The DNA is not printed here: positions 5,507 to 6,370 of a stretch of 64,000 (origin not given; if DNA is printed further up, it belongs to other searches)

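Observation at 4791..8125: Self-contained ECF/ZAS module driving OsmC plus two atypical ArsM-like methyltransferases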

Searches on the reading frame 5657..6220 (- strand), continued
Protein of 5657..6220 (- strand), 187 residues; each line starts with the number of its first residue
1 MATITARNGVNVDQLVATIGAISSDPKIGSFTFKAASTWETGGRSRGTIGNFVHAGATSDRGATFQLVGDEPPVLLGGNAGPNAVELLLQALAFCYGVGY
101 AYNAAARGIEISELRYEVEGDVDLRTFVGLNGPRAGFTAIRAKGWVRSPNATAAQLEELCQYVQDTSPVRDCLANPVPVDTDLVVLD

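Call 46: search_protein_families(library=pfam, proteins=[L078:5158-5880:-, L078:5011-5349:+, L078:4935-5264:-, L078:7318-7683:-, L078:3922-4461:+, L078:8219-8749:-, L073:3122-3727:+, L073:3724-5847:+, L073:7234-8478:+, L073:8475-9125:+], max_evalue=0.001)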
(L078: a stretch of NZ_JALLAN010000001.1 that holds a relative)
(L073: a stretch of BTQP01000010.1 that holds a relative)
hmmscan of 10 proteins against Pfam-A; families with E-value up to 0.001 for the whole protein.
L078:5158-5880:- (240 aa): 5 families
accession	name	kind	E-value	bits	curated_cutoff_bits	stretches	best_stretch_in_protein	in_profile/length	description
PF00581.25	Rhodanese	-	7.2e-17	62.1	22.2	1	132-223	2-102/102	Rhodanese-like domain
PF01022.26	HTH_5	-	1.4e-09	38.1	22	1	35-79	3-47/47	Bacterial regulatory protein, arsR family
PF12840.13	HTH_20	-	3.1e-08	33.9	27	1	31-80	1-51/51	Helix-turn-helix domain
PF25212.1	HVO_A0114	-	8.7e-05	22.7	27.6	1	21-85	10-74/84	HVO_A0114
PF09339.16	HTH_IclR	-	0.00062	19.9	22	0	37-79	6-50/52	IclR helix-turn-helix domain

L078:5011-5349:+ (112 aa): 0 families

L078:4935-5264:- (109 aa): 0 families

L078:7318-7683:- (121 aa): 0 families

L078:3922-4461:+ (179 aa): 0 families

L078:8219-8749:- (176 aa): 1 family
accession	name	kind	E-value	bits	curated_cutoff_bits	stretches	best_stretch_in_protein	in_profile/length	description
PF03640.20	Lipoprotein_15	-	7.7e-17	61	24.4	2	124-168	1-46/47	Secreted repeat of unknown function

L073:3122-3727:+ (201 aa): 1 family
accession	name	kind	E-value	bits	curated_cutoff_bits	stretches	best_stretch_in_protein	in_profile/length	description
PF00440.29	TetR_N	-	2.6e-09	37.2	24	1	15-61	1-47/47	Bacterial regulatory proteins, tetR family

L073:3724-5847:+ (707 aa): 7 families
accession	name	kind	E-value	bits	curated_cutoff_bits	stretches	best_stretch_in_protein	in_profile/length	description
PF00561.26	Abhydrolase_1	-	2.3e-21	77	25.8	1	47-275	17-242/245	alpha/beta hydrolase fold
PF12697.13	Abhydrolase_6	-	3.2e-17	64.4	26.3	1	42-275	9-208/217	Alpha/beta hydrolase family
PF12146.15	Hydrolase_4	-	4.8e-15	55.9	27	1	56-271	30-232/239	Serine aminopeptidase, S33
PF04101.22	Glyco_tran_28_C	-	6.1e-09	36.6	22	1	547-683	2-142/166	Glycosyltransferase family 28 C-terminal domain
PF00326.27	Peptidase_S9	-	3.7e-06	27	22.6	0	87-170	52-136/213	Prolyl oligopeptidase family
PF00756.26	Esterase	-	0.00084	19.6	22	0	80-166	96-168/251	Putative esterase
PF02129.25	Peptidase_S15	-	0.00098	19.3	23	0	31-249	20-238/262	X-Pro dipeptidyl-peptidase (S15 family)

L073:7234-8478:+ (414 aa): 8 families
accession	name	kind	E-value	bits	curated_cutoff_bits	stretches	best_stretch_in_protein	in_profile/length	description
PF00891.24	Methyltransf_2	-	1.3e-20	74.1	22.3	1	205-392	25-209/210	O-methyltransferase domain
PF08100.18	Dimerisation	-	2.6e-17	62.8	25.6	1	84-164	6-92/93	O-methyltransferase dimerisation domain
PF08242.18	Methyltransf_12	-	6.6e-10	40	30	1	247-344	1-98/98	Methyltransferase domain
PF13649.12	Methyltransf_25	-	1.1e-08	36.1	27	1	247-342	2-97/97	Methyltransferase domain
PF13489.12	Methyltransf_23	-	4.3e-06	27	27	1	242-396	22-163/164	Methyltransferase domain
PF08241.18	Methyltransf_11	-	6.5e-06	27.1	21.2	1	247-346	1-95/95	Methyltransferase domain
PF05175.20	MTS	-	6.9e-06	26.2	23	1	233-345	22-137/170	Methyltransferase small domain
PF01209.24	Ubie_methyltran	-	4.2e-05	23.5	20.1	1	244-349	49-154/233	ubiE/COQ5 methyltransferase family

L073:8475-9125:+ (216 aa): 0 families

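Call 57: search_dna_similar(query=window:5657-6220:-, collection=plasmids, mode=protein, max_evalue=1e-20, max_rows=20)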
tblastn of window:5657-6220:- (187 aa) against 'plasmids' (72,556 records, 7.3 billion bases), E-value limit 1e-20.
Records with a match: 19; places in all: 20; records where one place covers at least 80% of the query: 19.
Best place of each record, by identity: <60% 19.
By first word of the organism name: Rhodococcus 4; Natrinema 2; Streptomyces 2; Novosphingobium 2; Haloarcula 1; Leptospirillum 1; Haloprofundus 1; Natribaculum 1; Salinirubellus 1; Bradyrhizobium 1; and 3 more.
By predicted mobility (MOB-suite, as given by PLSDB): non-mobilizable 11; mobilizable 6; conjugative 2.
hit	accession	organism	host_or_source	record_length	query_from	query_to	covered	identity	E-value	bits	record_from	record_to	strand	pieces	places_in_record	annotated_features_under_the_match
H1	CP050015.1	Haloarcula sp. JP-L23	-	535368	1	175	94%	47.8%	3e-38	145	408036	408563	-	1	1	OsmC family protein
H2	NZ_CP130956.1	Rhodococcus opacus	cell culture,Sod-podzolic soil ...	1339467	8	175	90%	45.3%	1e-34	135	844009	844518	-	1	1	none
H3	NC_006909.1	Leptospirillum ferrooxidans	-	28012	3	175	93%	43.4%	2e-35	137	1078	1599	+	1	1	OsmC family protein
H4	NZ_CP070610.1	Rhodococcus koreensis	cell culture,rhizosphere of apple ...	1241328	8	175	90%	44.7%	8e-35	135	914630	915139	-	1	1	record has no annotation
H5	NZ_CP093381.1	Rhodococcus opacus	cell culture,forest soil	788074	8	175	90%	44.7%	8e-35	135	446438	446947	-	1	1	OsmC family protein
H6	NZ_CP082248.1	Natrinema sp. SYSU A 869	cell culture,salt lake sediment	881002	4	175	92%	42.8%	7e-34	133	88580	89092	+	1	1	OsmC family protein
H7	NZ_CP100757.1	Natrinema gelatinilyticum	marine sediment,sediment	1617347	4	175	92%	42.8%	9e-31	124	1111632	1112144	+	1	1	record has no annotation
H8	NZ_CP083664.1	Haloprofundus salinisoli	cell culture,saline soil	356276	4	175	92%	42.2%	1e-34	135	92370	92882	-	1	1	OsmC family protein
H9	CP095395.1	Natribaculum longum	cell culture,saline soil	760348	4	175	92%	41.6%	4e-29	119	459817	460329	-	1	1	none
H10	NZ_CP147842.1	Salinirubellus sp. SYNS196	cell cuture,sediment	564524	8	175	90%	42.6%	1e-32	130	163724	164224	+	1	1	OsmC family protein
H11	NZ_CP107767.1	Streptomyces griseorubiginosus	-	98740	8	175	90%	41.8%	3e-31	125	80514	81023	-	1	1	OsmC family protein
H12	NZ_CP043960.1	Streptomyces tendae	microorganism,soil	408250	8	175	90%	40.6%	9e-29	118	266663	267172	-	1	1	OsmC family protein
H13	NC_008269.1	Rhodococcus jostii RHA1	-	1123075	1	173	93%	38.3%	2e-26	112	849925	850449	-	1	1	record has no annotation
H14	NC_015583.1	Novosphingobium sp. PP1Y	-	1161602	8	168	86%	41.0%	2e-23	103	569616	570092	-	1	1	none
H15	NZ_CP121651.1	Bradyrhizobium sp. CB82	Stylosanthes guianensis,cell culture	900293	5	175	91%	38.4%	7e-27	113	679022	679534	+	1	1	OsmC family protein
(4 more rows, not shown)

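Call 58: get_annotated_region(hit=H3, flank=5000)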
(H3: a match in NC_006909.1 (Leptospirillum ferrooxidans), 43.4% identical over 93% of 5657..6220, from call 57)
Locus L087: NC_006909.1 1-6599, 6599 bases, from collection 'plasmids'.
description: Leptospirillum ferrooxidans plasmid p49879.2, complete sequence
organism: Leptospirillum ferrooxidans (NCBI taxid 180)
taxonomy: Bacteria; Nitrospirota; Nitrospiria; Nitrospirales; Nitrospiraceae; Leptospirillum; Leptospirillum ferrooxidans
host: -; source: -; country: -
typing (MOB-suite, as given by PLSDB): mobilizable; relaxase MOBQ
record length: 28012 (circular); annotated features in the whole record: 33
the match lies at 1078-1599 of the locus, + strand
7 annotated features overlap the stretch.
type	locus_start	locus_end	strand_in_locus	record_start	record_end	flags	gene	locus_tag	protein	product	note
CDS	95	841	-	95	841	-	-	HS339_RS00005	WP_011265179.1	phosphate ABC transporter substrate-binding protein PstS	-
CDS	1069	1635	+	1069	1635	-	-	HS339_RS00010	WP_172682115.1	OsmC family protein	GO:0006979 - response to oxidative stress [Evidence IEA]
CDS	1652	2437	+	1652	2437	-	-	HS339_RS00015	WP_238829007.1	hypothetical protein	-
CDS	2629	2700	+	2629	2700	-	-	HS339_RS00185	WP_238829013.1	SHOCT domain-containing protein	-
CDS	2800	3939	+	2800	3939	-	-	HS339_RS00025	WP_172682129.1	cysteine desulfurase family protein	-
CDS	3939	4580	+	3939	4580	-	-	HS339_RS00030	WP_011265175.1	class I SAM-dependent methyltransferase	-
CDS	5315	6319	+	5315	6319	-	-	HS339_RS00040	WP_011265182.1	DMT family transporter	GO:0055085 - transmembrane transport [Evidence IEA]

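Call 59: get_annotated_region(hit=H5, flank=5000)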
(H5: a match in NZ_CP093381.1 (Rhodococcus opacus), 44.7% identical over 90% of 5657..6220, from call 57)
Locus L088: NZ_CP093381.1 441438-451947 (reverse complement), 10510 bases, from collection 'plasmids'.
description: Rhodococcus opacus strain S8 plasmid pLPS8, complete sequence
organism: Rhodococcus opacus (NCBI taxid 37919)
taxonomy: Bacteria; Actinomycetota; Actinomycetes; Mycobacteriales; Nocardiaceae; Rhodococcus; Rhodococcus opacus
host: -; source: cell culture,forest soil; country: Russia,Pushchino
typing (MOB-suite, as given by PLSDB): non-mobilizable
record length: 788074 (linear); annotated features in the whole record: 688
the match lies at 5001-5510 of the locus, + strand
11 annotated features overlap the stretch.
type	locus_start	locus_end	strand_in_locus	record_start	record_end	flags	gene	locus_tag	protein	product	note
CDS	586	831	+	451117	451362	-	-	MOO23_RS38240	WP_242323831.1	hypothetical protein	-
CDS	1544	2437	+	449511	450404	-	-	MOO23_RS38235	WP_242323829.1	LysR family transcriptional regulator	GO:0006355 - regulation of DNA-templated transcription [Evidence IEA]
CDS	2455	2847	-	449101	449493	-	-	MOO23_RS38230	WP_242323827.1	OsmC family protein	GO:0006979 - response to oxidative stress [Evidence IEA]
CDS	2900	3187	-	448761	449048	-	-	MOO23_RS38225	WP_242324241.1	metalloregulator ArsR/SmtB family transcription factor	GO:0006355 - regulation of DNA-templated transcription [Evidence IEA]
CDS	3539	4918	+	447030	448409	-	-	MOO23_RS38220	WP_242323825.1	MFS transporter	GO:0055085 - transmembrane transport [Evidence IEA]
CDS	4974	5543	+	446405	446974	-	-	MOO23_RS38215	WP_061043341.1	OsmC family protein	GO:0006979 - response to oxidative stress [Evidence IEA]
CDS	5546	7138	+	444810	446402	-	-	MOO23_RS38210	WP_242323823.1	AMP-binding protein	-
CDS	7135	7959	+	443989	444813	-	-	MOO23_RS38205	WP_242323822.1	enoyl-CoA hydratase/isomerase family protein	-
CDS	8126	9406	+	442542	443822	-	ccrA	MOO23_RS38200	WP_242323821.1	crotonyl-CoA carboxylase/reductase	-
CDS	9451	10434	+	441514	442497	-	-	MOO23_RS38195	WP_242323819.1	NADPH:quinone oxidoreductase family protein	-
CDS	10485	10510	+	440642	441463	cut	-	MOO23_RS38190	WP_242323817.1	enoyl-CoA hydratase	-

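Call 60: get_annotated_region(hit=H11, flank=5000)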
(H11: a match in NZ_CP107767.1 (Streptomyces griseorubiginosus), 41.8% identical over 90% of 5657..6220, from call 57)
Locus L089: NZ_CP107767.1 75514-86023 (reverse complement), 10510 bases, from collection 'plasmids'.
description: Streptomyces griseorubiginosus strain NBC_00587 plasmid unnamed1, complete sequence
organism: Streptomyces griseorubiginosus (NCBI taxid 67304)
taxonomy: Bacteria; Actinomycetota; Actinomycetes; Kitasatosporales; Streptomycetaceae; Streptomyces; Streptomyces griseorubiginosus
host: -; source: -; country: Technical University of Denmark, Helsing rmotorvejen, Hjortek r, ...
typing (MOB-suite, as given by PLSDB): mobilizable; relaxase MOBP
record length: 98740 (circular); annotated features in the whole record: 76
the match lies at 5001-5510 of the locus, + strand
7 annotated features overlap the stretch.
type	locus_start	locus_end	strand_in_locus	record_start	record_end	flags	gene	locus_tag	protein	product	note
CDS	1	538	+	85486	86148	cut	-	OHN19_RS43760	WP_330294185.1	CatB-related O-acetyltransferase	GO:0046677 - response to antibiotic [Evidence IEA]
CDS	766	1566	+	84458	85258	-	-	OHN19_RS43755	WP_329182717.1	maleylpyruvate isomerase family mycothiol-dependent enzyme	-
CDS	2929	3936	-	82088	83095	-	-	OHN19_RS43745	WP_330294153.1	helix-turn-helix domain-containing protein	GO:0006355 - regulation of DNA-templated transcription [Evidence IEA]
CDS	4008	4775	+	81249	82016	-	-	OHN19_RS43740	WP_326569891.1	NAD(P)H-dependent oxidoreductase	-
CDS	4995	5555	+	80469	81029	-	-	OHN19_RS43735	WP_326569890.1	OsmC family protein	GO:0006979 - response to oxidative stress [Evidence IEA]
CDS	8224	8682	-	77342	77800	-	-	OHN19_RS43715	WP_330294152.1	hotdog domain-containing protein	-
CDS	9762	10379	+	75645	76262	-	-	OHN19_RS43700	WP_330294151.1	CGNR zinc finger domain-containing protein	-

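Call 61: search_protein_families(library=pfam, proteins=[L087:1652-2437:+, L087:3939-4580:+, L087:2800-3939:+, L087:1069-1635:+], max_evalue=0.001)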
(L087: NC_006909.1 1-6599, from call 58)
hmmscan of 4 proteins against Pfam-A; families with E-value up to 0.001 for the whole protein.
L087:1652-2437:+ (261 aa): 0 families

L087:3939-4580:+ (213 aa): 6 families
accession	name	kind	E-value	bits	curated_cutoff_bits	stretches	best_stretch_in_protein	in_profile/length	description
PF08241.18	Methyltransf_11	-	5.1e-21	75.5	21.2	1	39-125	1-89/95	Methyltransferase domain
PF13649.12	Methyltransf_25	-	2.3e-18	67.1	27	1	39-124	2-94/97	Methyltransferase domain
PF13847.12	Methyltransf_31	-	6.5e-10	39.3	27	1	36-125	5-103/145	Methyltransferase domain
PF08242.18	Methyltransf_12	-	7.6e-10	39.8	30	1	39-124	1-93/98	Methyltransferase domain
PF01209.24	Ubie_methyltran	-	7.9e-06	25.8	20.1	1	26-124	39-144/233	ubiE/COQ5 methyltransferase family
PF13489.12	Methyltransf_23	-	2.2e-05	24.7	27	1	25-70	12-58/164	Methyltransferase domain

L087:2800-3939:+ (379 aa): 1 family
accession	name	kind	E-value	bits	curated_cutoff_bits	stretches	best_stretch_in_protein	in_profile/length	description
PF00266.25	Aminotran_5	-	3.7e-79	266.8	21.5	1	6-364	1-369/371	Aminotransferase class-V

L087:1069-1635:+ (188 aa): 1 family
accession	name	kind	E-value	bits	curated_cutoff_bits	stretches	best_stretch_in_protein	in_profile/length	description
PF02566.24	OsmC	-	9.5e-16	58.5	27.5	1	79-181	1-97/100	OsmC-like protein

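Call 66: search_protein_families(library=ncbifam, proteins=[L078:5158-5880:-], max_evalue=0.00001)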
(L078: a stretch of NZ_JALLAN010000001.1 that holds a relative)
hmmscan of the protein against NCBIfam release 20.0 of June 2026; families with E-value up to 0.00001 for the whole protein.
L078:5158-5880:- (240 aa): 12 families
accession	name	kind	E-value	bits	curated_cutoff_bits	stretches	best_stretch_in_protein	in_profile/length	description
NF033788.1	HTH_metalloreg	subfamily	2.7e-20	71.9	55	1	25-97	2-75/77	metalloregulator ArsR/SmtB family transcription factor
NF041203.1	rhodanese_LYCAU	equivalog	1.1e-15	57.5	115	1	125-230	18-126/126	rhodanese-related (seleno)protein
NF045694.1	seleno_TsoB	exception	3e-15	55.3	805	1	94-231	13-160/572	rhodanese/DsbD fusion-like selenoprotein TsoB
NF033789.1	repress_SdpR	subfamily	3.4e-13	49.3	100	1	29-98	3-72/79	autorepressor SdpR family transcription factor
NF045707.1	Dbac_1936_reg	equivalog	5e-11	42.5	115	1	21-112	4-95/99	ArsR/SmtB-type metalloregulator TsoR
NF040642.1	sulf_sens_BigR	equivalog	9.3e-10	38.5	155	1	25-105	11-91/95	sulfite-sensing transcriptional repressor BigR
NF006444.0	PRK08762.1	equivalog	1.4e-09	37.1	449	1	124-234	11-121/387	molybdopterin-synthase adenylyltransferase MoeB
NF033833.0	rhodan_ChrE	equivalog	1.8e-08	34.3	120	1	145-228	21-105/108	rhodanese family chromate resistance protein ChrE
NF007528.0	PRK10141.1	subfamily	4.3e-07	29.8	97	1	28-101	10-82/117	metalloregulator ArsR/SmtB family transcription factor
NF005902.0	PRK07878.1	equivalog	7.7e-07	28.3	647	1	127-216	286-377/392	adenylyltransferase/sulfurtransferase MoeZ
NF041413.1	ArsR_Rv2640c_fam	equivalog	8.8e-07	29.3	155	1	29-100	37-111/118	Rv2640c family ArsR-like transcriptional regulator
NF047906.1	CdPbTransRegCmtR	equivalog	6.1e-06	26.1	150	0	21-105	8-92/104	Cd(II)/Pb(II)-sensing metalloregulatory transcriptional regulator CmtR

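Call 86: predict_structure(alignment_id=A1)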
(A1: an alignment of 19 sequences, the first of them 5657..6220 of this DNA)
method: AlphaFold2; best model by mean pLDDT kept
length: 187 residues; sequences in the alignment: 19
mean_pLDDT: 58.2   pTM: 0.55
mean pLDDT of the five models: 58.2, 54.7, 52.6, 52.2, 49.1
residues with pLDDT >= 90: 10; 70-90: 57; 50-70: 34; < 50: 86
segments of 3 or more residues with pLDDT < 50: 1-16, 27-82, 127-135
pLDDT, mean of each block of 10 residues (from residue 1): 37 48 46 36 41 40 41 31 56 74 80 77 53 57 85 91 72 63 83
secondary structure, 60 per line:
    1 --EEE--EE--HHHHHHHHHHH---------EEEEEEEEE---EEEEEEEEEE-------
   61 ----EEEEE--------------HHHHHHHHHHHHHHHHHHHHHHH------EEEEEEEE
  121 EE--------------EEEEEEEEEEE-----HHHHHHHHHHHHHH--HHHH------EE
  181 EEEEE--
elements in order: E3-5 H12-22 E32-40 E44-53 E65-69 H84-106 E113-122 E137-147 H153-166 H169-172 E179-185
